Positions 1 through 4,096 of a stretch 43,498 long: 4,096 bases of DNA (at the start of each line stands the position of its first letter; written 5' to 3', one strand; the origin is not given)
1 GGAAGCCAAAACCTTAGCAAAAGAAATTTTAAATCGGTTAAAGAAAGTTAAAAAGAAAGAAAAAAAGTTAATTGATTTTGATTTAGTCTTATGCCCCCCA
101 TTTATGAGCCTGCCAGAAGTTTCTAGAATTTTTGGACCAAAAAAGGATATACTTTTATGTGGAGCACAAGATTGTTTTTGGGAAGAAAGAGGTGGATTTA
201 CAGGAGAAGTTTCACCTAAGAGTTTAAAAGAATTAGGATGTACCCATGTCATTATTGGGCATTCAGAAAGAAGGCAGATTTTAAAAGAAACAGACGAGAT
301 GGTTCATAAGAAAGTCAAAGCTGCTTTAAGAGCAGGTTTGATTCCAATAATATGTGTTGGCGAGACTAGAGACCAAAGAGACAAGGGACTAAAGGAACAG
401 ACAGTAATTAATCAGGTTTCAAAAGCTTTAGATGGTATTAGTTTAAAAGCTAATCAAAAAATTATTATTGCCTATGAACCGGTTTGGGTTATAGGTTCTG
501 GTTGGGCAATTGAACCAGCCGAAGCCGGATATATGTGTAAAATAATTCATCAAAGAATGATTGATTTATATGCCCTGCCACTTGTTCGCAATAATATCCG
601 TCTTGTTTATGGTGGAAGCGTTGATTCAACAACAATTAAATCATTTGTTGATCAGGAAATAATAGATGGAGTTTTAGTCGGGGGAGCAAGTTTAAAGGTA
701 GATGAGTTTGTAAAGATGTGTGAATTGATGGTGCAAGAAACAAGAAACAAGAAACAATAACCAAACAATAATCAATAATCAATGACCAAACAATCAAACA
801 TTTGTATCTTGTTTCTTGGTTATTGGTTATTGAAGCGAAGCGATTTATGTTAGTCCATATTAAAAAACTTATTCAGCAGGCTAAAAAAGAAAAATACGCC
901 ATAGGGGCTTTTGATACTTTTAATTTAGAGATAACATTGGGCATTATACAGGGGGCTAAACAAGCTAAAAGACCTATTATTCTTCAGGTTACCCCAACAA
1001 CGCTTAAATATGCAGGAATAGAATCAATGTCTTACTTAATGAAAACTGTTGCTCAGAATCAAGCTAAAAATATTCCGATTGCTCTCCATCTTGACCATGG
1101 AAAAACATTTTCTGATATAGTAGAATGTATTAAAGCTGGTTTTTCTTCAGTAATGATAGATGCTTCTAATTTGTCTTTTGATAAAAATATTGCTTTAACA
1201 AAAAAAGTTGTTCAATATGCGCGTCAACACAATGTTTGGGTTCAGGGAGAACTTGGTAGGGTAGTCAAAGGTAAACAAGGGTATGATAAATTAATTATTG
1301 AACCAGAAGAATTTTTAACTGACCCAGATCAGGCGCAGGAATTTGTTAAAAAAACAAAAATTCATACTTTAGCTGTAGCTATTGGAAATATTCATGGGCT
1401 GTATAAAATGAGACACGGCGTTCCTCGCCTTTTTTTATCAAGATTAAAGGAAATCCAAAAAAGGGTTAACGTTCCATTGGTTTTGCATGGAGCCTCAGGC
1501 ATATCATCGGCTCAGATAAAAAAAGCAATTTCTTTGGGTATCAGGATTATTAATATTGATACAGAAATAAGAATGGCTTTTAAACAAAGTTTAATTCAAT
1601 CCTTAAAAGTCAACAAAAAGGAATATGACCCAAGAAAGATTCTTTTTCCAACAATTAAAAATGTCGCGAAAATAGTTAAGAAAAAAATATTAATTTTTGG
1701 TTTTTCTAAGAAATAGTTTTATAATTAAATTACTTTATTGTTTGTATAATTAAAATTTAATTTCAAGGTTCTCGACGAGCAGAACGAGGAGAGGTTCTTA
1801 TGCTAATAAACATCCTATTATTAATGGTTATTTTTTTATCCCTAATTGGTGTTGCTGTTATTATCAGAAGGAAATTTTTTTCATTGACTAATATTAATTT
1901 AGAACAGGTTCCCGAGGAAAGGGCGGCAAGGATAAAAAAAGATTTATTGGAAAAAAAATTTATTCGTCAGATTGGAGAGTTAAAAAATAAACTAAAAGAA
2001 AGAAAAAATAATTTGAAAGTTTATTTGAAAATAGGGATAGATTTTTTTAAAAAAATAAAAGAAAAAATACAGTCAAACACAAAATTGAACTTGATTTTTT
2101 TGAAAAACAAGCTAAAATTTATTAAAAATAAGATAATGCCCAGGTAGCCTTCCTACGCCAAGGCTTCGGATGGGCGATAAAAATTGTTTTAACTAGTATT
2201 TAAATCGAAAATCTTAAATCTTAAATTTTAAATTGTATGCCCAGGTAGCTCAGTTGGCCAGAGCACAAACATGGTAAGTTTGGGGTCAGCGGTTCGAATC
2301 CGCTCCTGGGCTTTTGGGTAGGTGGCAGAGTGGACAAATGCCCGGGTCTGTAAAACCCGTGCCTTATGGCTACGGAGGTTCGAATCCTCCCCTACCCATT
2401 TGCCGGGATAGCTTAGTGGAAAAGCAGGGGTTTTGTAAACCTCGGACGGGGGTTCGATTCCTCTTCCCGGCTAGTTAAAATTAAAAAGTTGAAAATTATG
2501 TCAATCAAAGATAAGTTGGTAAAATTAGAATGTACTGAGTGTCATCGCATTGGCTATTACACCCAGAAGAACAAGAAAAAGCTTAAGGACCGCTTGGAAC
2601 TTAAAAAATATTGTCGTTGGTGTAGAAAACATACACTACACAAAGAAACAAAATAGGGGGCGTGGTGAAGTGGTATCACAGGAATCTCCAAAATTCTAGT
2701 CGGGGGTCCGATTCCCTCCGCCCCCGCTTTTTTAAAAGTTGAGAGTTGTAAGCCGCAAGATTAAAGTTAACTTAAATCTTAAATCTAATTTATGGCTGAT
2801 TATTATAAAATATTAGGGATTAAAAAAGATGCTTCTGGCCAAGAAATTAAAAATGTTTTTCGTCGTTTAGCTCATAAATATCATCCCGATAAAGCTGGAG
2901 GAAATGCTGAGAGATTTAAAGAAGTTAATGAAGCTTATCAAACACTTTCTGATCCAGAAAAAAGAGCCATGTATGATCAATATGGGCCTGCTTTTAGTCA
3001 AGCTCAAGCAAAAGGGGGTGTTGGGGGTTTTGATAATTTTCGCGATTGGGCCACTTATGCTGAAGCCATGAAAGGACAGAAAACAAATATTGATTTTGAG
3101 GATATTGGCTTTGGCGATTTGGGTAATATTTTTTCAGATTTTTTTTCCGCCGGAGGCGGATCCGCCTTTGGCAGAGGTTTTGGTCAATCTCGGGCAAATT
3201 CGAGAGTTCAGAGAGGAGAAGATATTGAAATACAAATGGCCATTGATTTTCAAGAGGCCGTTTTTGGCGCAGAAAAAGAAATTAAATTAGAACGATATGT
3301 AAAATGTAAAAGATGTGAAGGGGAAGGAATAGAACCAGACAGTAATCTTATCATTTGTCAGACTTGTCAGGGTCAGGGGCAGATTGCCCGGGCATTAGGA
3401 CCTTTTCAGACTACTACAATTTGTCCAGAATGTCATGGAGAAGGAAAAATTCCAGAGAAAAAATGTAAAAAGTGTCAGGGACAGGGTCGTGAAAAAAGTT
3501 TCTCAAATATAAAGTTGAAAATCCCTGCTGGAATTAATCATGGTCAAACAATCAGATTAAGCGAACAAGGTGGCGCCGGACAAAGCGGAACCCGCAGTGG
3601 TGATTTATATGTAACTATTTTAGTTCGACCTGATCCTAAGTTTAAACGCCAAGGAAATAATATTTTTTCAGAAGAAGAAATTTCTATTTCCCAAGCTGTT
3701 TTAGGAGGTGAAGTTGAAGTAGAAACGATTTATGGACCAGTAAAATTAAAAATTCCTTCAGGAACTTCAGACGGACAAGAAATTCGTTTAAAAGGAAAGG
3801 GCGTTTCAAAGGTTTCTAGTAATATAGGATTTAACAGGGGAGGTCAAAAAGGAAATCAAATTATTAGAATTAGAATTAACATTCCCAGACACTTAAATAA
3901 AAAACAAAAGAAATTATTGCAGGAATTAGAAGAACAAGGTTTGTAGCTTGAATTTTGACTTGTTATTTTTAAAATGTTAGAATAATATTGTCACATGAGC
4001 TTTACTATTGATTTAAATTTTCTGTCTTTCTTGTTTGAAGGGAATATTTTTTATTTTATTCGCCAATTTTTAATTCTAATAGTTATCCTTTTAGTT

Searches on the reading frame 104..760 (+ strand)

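Call 10: search_protein_families(library=pfam, proteins=[window:104-760:+], max_evalue=0.001)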
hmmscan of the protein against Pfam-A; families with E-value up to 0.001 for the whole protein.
window:104-760:+ (218 aa): 1 family
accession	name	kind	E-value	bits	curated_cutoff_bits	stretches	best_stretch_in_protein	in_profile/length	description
PF00121.24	TIM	-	2.3e-68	230.8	20.1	1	16-208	54-244/245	Triosephosphate isomerase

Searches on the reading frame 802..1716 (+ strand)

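Call 10: search_protein_families(library=pfam, proteins=[window:802-1716:+], max_evalue=0.001)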
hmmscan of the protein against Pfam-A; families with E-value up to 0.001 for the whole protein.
window:802-1716:+ (304 aa): 1 family
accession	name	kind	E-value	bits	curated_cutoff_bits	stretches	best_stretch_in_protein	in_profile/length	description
PF01116.26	F_bP_aldolase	-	3.5e-93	312.6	25.5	1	19-303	2-276/277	Fructose-bisphosphate aldolase class-II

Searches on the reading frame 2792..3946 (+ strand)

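Call 10: search_protein_families(library=pfam, proteins=[window:2792-3946:+], max_evalue=0.001)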
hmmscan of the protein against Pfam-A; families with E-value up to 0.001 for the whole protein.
window:2792-3946:+ (384 aa): 4 families
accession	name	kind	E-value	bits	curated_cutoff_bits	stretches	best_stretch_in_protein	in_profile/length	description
PF01556.23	DnaJ_C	-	8.4e-45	152.9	26.6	1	145-365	1-152/152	DnaJ C terminal domain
PF00226.36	DnaJ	-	1.6e-24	86.2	27.8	1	3-62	1-63/63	DnaJ domain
PF00684.25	DnaJ_CXXCXGXG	-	2.7e-13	50.4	32.7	1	172-232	1-65/65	DnaJ central domain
PF15777.11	Anti-TRAP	-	0.00088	19.7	32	0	189-221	13-43/59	Tryptophan RNA-binding attenuator protein inhibitory protein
